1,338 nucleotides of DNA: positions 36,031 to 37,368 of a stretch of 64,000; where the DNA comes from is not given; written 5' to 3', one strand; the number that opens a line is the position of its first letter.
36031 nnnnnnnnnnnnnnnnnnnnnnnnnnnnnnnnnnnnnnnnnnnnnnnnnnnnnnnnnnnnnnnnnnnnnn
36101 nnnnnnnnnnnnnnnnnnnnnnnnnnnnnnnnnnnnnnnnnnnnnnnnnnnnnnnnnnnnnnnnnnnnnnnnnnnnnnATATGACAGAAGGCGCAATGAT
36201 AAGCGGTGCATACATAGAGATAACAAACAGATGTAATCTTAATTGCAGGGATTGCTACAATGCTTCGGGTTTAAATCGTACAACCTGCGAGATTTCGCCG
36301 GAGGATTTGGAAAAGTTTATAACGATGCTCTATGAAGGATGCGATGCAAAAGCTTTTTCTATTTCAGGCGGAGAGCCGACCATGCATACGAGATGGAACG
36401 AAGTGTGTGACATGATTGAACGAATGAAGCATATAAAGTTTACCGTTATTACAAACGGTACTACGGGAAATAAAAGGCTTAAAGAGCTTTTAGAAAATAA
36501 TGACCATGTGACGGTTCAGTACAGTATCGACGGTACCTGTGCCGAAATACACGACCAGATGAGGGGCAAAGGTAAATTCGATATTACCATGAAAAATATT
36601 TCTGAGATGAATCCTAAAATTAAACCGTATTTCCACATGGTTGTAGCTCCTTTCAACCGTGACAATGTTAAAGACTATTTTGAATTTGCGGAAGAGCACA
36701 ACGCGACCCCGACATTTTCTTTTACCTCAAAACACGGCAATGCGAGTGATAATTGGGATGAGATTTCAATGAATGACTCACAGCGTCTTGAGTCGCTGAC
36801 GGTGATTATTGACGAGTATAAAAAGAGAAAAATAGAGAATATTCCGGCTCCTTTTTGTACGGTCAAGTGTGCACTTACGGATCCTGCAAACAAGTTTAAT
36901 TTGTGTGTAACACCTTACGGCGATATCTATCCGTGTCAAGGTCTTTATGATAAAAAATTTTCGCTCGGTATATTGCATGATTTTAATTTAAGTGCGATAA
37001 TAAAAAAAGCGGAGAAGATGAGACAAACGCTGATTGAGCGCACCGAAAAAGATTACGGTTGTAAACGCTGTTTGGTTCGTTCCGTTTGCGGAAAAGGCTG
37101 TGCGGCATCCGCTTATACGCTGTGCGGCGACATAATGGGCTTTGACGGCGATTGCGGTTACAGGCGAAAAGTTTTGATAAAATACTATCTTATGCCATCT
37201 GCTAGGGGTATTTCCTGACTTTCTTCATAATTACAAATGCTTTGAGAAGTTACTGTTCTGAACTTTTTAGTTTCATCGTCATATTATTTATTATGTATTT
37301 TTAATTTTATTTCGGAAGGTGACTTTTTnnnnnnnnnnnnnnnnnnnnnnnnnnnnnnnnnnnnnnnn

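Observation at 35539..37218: Module B: second PqqD + second S24/S26 peptidase + radical SAM/SPASM enzyme, no precursor gene visible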

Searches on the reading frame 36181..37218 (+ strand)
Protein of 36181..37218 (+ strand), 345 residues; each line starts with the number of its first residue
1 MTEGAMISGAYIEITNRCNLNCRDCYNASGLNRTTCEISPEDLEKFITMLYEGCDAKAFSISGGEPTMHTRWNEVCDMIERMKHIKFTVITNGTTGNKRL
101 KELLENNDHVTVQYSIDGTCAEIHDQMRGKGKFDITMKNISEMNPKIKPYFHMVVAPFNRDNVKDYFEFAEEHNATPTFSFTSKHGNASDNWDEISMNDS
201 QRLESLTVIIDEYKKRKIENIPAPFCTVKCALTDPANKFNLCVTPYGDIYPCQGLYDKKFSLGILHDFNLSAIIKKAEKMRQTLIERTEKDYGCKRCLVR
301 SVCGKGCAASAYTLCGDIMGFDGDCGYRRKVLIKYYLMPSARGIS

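Call 4: search_protein_families(library=pfam, proteins=[window:36181-37218:+], max_evalue=0.01)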
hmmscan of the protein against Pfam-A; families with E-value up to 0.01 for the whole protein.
window:36181-37218:+ (345 aa): 3 families
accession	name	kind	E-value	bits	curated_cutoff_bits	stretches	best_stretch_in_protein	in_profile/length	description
PF04055.27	Radical_SAM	-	2.3e-19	70.6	29.5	1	12-170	1-166/166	Radical SAM superfamily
PF13353.11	Fer4_12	-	6.5e-09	36.6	22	1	17-128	14-129/137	4Fe-4S single cluster domain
PF13186.11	SPASM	-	0.00018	22.2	21.5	1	240-297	7-66/67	Iron-sulfur cluster-binding domain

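Call 5: search_protein_families(library=ncbifam, proteins=[window:36181-37218:+], max_evalue=0.01)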
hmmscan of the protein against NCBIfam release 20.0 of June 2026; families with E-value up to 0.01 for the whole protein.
window:36181-37218:+ (345 aa): 74 families (the best 25 are shown)
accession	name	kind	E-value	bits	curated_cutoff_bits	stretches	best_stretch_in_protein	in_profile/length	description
NF045574.1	sacti_mat_StsB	exception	9.7e-29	100.5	625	1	6-318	94-406/466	StsB family radical SAM/SPASM domain sactipeptide maturase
TIGR03962.1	mycofact_rSAM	equivalog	1.9e-27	96.3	265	1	13-326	17-332/339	mycofactocin radical SAM maturase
TIGR04250.1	SCM_rSAM_ScmE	equivalog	5.3e-26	91.4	400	2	12-211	7-208/358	SynChlorMet cassette radical SAM/SPASM protein ScmE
NF047865.1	rSAM_PapB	equivalog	6.5e-24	84.8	340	1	8-318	3-327/330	PapB family radical SAM/SPASM ranthipeptide maturase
NF041298.1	rSAM_mat_DynA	equivalog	1.8e-23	83.1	450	1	12-325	5-339/356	dynobactin maturation radical SAM/SPASM protein DynA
NF012164.0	AlbA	equivalog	2.9e-22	78.7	850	1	6-307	111-411/442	subtilosin maturase AlbA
NF050035.1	rSAM_WgK_link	exception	2.7e-21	76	650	2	12-167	13-165/367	radical SAM/SPASM peptide maturase WgkB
TIGR04545.1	rSAM_ahbD_hemeb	equivalog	3.9e-21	75.9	500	2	13-200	5-194/339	heme b synthase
TIGR04163.1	rSAM_cobopep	equivalog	1.8e-20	73.1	375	1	7-330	63-410/428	peptide-modifying radical SAM enzyme CbpB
TIGR04251.1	SCM_rSAM_ScmF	equivalog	7.4e-20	71.6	400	1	10-175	6-174/353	SynChlorMet cassette radical SAM/SPASM protein ScmF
TIGR03942.1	sulfatase_rSAM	equivalog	8.8e-20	71.1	349.45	1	15-311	8-328/363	anaerobic sulfatase maturase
TIGR04055.1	rSAM_NirJ2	equivalog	2e-19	70.3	500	1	14-328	6-325/326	putative heme d1 biosynthesis radical SAM protein NirJ2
TIGR04053.2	TIGR04053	equivalog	4e-19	69.1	395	2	12-144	12-146/366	TIGR04053 family radical SAM/SPASM domain-containing protein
NF045646.2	rSAM_Se_TrsS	equivalog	3.4e-17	62.1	490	1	10-173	88-254/441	radical SAM (seleno)protein TrsS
TIGR03974.1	rSAM_six_Cys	equivalog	7e-17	61.4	425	2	241-330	354-440/451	thioether cross-link-forming SCIFF peptide maturase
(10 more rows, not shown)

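Call 7: find_homologous_proteins(query=window:36181-37218:+, max_evalue=0.00001)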
Query window:36181-37218:+ (345 aa): 164 proteins with E <= 0.00001 among 814 candidates; the best 120 are listed.
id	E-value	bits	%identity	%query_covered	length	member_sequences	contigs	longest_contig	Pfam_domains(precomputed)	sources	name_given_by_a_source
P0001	6.4e-215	731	89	99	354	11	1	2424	PF04055.28,PF13353.12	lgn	-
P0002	5.8e-92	326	43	98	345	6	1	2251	PF04055.28,PF13353.12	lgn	-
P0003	4.2e-88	314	43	97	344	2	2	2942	PF04055.28,PF13353.12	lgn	-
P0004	1.7e-87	312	43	94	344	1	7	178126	PF04055.28,PF13353.12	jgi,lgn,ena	-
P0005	2.8e-87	311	44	94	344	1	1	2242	PF04055.28,PF13353.12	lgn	-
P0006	3.0e-86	308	43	94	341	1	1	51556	PF04055.28,PF13353.12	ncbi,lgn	-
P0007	4.9e-84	300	40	97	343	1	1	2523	PF04055.28,PF13353.12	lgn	-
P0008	5.0e-84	300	41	96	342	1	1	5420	PF04055.28,PF13353.12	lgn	-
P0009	1.2e-83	299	41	95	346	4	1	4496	PF04055.28,PF13353.12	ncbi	-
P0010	1.4e-79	286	40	94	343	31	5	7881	PF04055.28,PF13353.12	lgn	-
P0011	6.1e-79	284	41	94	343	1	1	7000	PF04055.28,PF13353.12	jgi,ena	-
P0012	7.4e-79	283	41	96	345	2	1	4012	PF04055.28,PF13353.12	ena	-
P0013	1.9e-78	282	41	94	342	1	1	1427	PF04055.28,PF13353.12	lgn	-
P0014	2.9e-74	268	39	95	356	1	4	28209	PF04055.28,PF13353.12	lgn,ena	-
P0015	6.8e-74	267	39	97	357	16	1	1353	PF04055.28,PF13353.12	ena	-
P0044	2.1e-66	242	35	97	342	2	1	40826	PF04055.28,PF13353.12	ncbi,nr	ncbi:MAG: radical SAM protein [Clostridia bacterium]|nr:radical SAM protein [Clostridia bacterium]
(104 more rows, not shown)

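Call 10: find_encoding_contigs(protein=P0004, flank=8000, max_places=2)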
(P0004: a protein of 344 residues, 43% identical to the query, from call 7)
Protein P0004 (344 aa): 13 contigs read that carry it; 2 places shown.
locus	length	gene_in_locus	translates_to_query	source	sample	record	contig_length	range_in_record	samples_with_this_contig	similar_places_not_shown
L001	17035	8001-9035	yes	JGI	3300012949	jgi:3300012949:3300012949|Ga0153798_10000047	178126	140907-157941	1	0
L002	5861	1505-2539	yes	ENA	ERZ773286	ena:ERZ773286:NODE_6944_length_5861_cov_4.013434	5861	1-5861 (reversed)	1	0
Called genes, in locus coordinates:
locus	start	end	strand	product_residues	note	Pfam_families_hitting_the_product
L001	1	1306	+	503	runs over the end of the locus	PF03629:SASA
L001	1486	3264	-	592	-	PF09820:AAA-ATPase_like, PF08011:PDDEXK_9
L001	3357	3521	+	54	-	-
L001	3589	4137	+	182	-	-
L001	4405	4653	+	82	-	-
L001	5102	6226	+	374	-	PF00488:MutS_V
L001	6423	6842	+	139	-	-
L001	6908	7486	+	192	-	PF01022:HTH_5, PF12840:HTH_20 (weak)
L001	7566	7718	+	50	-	-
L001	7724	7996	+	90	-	PF05402:PqqD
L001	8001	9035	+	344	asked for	PF04055:Radical_SAM, PF13353:Fer4_12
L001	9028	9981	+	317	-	PF27840:ScmC (faint)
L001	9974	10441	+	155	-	PF00717:Peptidase_S24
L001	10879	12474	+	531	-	PF14907:NTP_transf_5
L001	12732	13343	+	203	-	-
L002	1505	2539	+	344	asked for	PF04055:Radical_SAM, PF13353:Fer4_12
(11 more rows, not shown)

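Call 11: find_encoding_contigs(protein=P0006, flank=8000, max_places=2)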
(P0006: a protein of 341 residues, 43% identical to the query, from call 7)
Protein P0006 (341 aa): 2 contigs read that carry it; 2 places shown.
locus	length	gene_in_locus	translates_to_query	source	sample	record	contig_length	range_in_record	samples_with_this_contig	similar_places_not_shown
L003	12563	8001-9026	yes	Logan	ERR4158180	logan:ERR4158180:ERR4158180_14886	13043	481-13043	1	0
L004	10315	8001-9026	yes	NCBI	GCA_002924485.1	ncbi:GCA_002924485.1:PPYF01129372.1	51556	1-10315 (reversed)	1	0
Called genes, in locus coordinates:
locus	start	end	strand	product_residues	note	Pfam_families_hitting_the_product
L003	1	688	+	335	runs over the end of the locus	-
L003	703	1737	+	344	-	PF16138:DUF4846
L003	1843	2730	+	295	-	PF16138:DUF4846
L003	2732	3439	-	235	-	PF08823:PG_binding_2 (weak), PF01471:PG_binding_1, PF07486:Hydrolase_2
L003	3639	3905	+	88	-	PF05402:PqqD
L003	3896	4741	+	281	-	PF27840:ScmC (weak)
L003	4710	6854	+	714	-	PF00717:Peptidase_S24 (weak), PF14907:NTP_transf_5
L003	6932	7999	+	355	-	PF01022:HTH_5, PF12840:HTH_20 (weak)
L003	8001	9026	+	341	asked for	PF04055:Radical_SAM, PF13353:Fer4_12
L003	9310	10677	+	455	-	PF00285:Citrate_synt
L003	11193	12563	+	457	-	?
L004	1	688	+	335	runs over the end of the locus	-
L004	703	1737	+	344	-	PF16138:DUF4846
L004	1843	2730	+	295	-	PF16138:DUF4846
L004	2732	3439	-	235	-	PF08823:PG_binding_2 (weak), PF01471:PG_binding_1, PF07486:Hydrolase_2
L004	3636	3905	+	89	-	PF05402:PqqD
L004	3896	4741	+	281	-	PF27840:ScmC (weak)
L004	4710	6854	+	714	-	PF00717:Peptidase_S24 (weak), PF14907:NTP_transf_5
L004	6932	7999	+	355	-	PF01022:HTH_5, PF12840:HTH_20 (weak)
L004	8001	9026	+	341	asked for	PF04055:Radical_SAM, PF13353:Fer4_12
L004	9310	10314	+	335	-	?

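Call 12: find_encoding_contigs(protein=P0044, flank=8000, max_places=2)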
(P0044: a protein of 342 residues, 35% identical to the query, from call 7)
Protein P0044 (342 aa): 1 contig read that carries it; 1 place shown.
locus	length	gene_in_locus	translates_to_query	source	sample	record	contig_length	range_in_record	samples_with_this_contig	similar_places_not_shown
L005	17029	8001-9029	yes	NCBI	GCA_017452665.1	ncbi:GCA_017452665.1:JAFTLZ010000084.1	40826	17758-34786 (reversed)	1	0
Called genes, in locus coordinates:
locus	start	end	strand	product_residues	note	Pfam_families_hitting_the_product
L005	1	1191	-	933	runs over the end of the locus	PF00133:tRNA-synt_1, PF01406:tRNA-synt_1e (faint), PF01921:tRNA-synt_1f (faint), PF09334:tRNA-synt_1g, PF08264:Anticodon_1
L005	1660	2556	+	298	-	PF01261:AP_endonuc_2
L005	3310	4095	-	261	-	PF01261:AP_endonuc_2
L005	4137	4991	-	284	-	PF10609:ParA, PF13614:AAA_31 (faint), PF01656:CbiA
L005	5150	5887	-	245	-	PF12840:HTH_20 (weak), PF01022:HTH_5 (faint)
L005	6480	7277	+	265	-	PF27840:ScmC (weak)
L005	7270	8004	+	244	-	PF00717:Peptidase_S24, PF05402:PqqD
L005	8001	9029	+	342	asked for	PF04055:Radical_SAM, PF13353:Fer4_12 (weak)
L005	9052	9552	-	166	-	PF01381:HTH_3, PF12844:HTH_19 (weak), PF20124:DUF6514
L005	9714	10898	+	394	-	PF00550:PP-binding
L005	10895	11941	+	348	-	PF14907:NTP_transf_5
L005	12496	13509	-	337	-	PF12840:HTH_20, PF01022:HTH_5 (weak)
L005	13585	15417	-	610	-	PF02463:SMC_N (faint), PF00005:ABC_tran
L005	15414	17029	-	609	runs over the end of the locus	PF13304:AAA_21 (faint), PF00005:ABC_tran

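Call 17: find_related_loci(query=A1, collection=genome_contigs, flank=10000)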
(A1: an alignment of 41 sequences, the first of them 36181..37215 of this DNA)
Query A1 (345 aa) in genome_contigs; peptide patterns used: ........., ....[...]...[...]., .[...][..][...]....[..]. (x = any residue, [..] = any of these).
600 stretches matched a pattern (row limit reached: there are more); 301 encode a relative of the query (tblastn E <= 1e-3); the best 80 are kept; 80 distinct loci.
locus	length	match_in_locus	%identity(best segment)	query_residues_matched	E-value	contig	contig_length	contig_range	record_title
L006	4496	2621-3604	41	10-338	8e-88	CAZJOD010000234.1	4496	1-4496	MAG TPA_asm: uncultured Clostridiaceae bacterium isolate SRP241326_co2_352 genome assembly, contig: NODE_21704_length_44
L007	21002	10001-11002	39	1-329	2e-77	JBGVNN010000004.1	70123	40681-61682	MAG: Candidatus Egerieisoma sp. isolate fecal_MAG_233 fecal_MAG_233_contig_0004, whole genome shotgun sequence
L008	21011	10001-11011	39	7-343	8e-76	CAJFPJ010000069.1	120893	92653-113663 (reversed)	uncultured Clostridia bacterium isolate Coassembly_mag_77 genome assembly, contig: MAGpy_11413_min2k_bin_77_fak87_209333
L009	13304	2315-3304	37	7-337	2e-74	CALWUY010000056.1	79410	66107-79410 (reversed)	MAG: uncultured Clostridia bacterium isolate E0_DP__bin66 genome assembly, contig: E0_DP__k127_1817774, whole genome sho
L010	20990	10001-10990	38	9-333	2e-74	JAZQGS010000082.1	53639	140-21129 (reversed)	MAG: Acutalibacteraceae bacterium isolate T1900044629_TS20190095.MAGScoT_cleanbin_000093 SGB_1006_k141_2174319, whole ge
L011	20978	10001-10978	37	11-337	7e-74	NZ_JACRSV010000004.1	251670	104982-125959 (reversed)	Fumia xinanensis strain NSJ-33 H9_ctg004, whole genome shotgun sequence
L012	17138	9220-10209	37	7-337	5e-73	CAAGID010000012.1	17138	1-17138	MAG TPA_asm: Clostridia bacterium, isolate HGM11321, WGS project CAAGID010000000 data, contig: SRS476288_58_k119_77886,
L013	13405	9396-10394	37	3-337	3e-71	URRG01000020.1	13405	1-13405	uncultured Ruminococcaceae bacterium isolate UMGS1264 genome assembly, contig: NODE_1971_length_13405_cov_4.460449, whol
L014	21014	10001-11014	35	7-345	8e-70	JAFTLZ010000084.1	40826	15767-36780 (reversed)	MAG: Clostridia bacterium isolate RGIG3940 Roe_deer_Cecum-3__c313220, whole genome shotgun sequence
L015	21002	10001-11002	36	7-344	4e-69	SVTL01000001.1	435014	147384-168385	MAG: Oscillospiraceae bacterium isolate SIG694 NODE_70_length_435014_cov_4.268877, whole genome shotgun sequence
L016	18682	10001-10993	37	7-337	2e-67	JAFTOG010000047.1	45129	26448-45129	MAG: Clostridia bacterium isolate RGIG3999 Roe_deer_Cecum-4__c458564, whole genome shotgun sequence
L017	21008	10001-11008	36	2-337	6e-67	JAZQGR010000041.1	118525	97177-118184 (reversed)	MAG: Eubacteriales bacterium isolate T1900044630_TS20190096.MAGScoT_cleanbin_000001 SGB_1020_k141_1154435, whole genome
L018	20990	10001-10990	37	7-337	2e-66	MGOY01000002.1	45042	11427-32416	MAG: Clostridiales bacterium GWF2_38_85 gwf2_scaffold_1012, whole genome shotgun sequence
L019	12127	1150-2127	36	7-333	4e-66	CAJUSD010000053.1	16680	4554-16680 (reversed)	MAG TPA_asm: uncultured Oscillospiraceae bacterium isolate MGBC165041 genome assembly, contig: MGBC165041.53, whole geno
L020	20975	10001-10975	36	6-329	1e-63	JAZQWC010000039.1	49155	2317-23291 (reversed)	MAG: Bianqueaceae bacterium isolate T1900045166_TC20190160.MAGScoT_cleanbin_000033 SGB_5149_k141_1595452, whole genome s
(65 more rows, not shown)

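Call 28: find_encoding_contigs(protein=window:36181-37218:+, flank=2000, max_places=4)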
Protein window:36181-37218:+ (345 aa): 15 contigs read that carry it; 3 places shown.
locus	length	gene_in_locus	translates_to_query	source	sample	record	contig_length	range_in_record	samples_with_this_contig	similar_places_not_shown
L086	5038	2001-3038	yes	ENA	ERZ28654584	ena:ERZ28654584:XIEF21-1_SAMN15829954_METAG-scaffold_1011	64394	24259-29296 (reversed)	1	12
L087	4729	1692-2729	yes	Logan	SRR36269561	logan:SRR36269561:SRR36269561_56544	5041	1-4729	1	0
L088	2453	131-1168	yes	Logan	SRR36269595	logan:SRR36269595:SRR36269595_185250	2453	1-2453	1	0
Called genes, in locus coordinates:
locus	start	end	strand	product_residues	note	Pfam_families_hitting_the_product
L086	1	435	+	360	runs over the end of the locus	PF16138:DUF4846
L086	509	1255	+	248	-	PF08823:PG_binding_2 (faint), PF01471:PG_binding_1, PF07486:Hydrolase_2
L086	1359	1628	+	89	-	PF05402:PqqD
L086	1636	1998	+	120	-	-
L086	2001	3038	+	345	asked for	PF13353:Fer4_12, PF04055:Radical_SAM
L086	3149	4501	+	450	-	PF02878:PGM_PMM_I, PF02879:PGM_PMM_II, PF02880:PGM_PMM_III, PF00408:PGM_PMM_IV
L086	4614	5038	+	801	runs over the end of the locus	PF17389:Bac_rhamnosid6H, PF17390:Bac_rhamnosid_C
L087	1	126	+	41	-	?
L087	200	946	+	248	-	PF08823:PG_binding_2 (faint), PF01471:PG_binding_1, PF07486:Hydrolase_2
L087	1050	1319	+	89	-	PF05402:PqqD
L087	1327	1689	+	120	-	-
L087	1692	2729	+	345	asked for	PF13353:Fer4_12, PF04055:Radical_SAM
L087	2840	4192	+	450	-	PF02878:PGM_PMM_I, PF02879:PGM_PMM_II, PF02880:PGM_PMM_III, PF00408:PGM_PMM_IV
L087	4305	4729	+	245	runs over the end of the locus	?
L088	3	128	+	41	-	?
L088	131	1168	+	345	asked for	PF13353:Fer4_12, PF04055:Radical_SAM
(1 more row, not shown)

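Call 29: find_encoding_contigs(protein=P0001, flank=5000, max_places=4)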
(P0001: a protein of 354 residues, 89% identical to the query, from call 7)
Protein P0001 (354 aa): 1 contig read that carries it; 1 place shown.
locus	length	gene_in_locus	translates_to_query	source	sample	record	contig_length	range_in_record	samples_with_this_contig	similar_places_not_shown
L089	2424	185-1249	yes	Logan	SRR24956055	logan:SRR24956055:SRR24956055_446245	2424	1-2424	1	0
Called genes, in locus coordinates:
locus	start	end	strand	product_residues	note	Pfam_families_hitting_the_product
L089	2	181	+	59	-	?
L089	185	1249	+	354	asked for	PF04055:Radical_SAM, PF13353:Fer4_12 (weak)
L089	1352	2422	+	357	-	?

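Call 33: search_protein_families(library=pfam, proteins=[L003:6932-7999:+, L005:12496-13509:-, L005:9714-10898:+, L005:10895-11941:+, L005:6480-7277:+, L005:7270-8004:+, L008:4093-5694:+, L003:4710-6854:+], max_evalue=0.01)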
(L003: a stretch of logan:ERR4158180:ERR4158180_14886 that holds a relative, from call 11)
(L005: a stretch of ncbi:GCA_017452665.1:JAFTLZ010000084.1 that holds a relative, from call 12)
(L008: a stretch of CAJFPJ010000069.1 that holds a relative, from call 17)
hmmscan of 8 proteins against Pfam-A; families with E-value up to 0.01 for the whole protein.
L003:6932-7999:+ (355 aa): 3 families
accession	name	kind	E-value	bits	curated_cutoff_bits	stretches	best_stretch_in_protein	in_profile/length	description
PF01022.26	HTH_5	-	4.7e-09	36.4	22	1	281-327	1-47/47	Bacterial regulatory protein, arsR family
PF12840.13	HTH_20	-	5.6e-07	29.9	27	1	280-327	2-50/51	Helix-turn-helix domain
PF07065.19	D123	-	0.0046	16.6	24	1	183-239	189-242/300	D123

L005:12496-13509:- (337 aa): 2 families
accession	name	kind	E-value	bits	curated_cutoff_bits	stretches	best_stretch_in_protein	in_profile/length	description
PF12840.13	HTH_20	-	1.1e-09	38.6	27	1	253-303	1-51/51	Helix-turn-helix domain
PF01022.26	HTH_5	-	4e-06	27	22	1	256-301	2-46/47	Bacterial regulatory protein, arsR family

L005:9714-10898:+ (394 aa): 2 families
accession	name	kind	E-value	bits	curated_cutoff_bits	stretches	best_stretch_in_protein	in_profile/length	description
PF00550.31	PP-binding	-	3.3e-10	40.5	20.8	1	4-72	1-64/67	Phosphopantetheine attachment site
PF08918.16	PhoQ_Sensor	-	0.0065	16.9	22.9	0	161-261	53-155/179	PhoQ Sensor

L005:10895-11941:+ (348 aa): 1 family
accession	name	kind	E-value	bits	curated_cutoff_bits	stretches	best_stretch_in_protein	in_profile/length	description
PF14907.12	NTP_transf_5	-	2.5e-28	99.8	31.2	1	66-278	63-248/249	Uncharacterised nucleotidyltransferase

L005:6480-7277:+ (265 aa): 0 families

L005:7270-8004:+ (244 aa): 2 families
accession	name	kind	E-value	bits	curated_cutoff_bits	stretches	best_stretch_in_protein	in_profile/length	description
PF05402.18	PqqD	-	9.7e-11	42.3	23.4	1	178-236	4-62/67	Coenzyme PQQ synthesis protein D (PqqD)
PF00717.28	Peptidase_S24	-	2.3e-09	37.4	23.3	1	19-86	30-96/116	Peptidase S24-like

L008:4093-5694:+ (533 aa): 1 family
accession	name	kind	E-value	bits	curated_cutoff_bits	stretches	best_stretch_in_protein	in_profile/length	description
PF00702.32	Hydrolase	-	0.00021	22.2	26.4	1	243-334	96-188/191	haloacid dehalogenase-like hydrolase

L003:4710-6854:+ (714 aa): 2 families
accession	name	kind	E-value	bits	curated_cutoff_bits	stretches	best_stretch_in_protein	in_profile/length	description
PF14907.12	NTP_transf_5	-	5.5e-24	85.5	31.2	1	244-465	50-248/249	Uncharacterised nucleotidyltransferase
PF00717.28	Peptidase_S24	-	4.2e-07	30.1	23.3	1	28-102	31-104/116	Peptidase S24-like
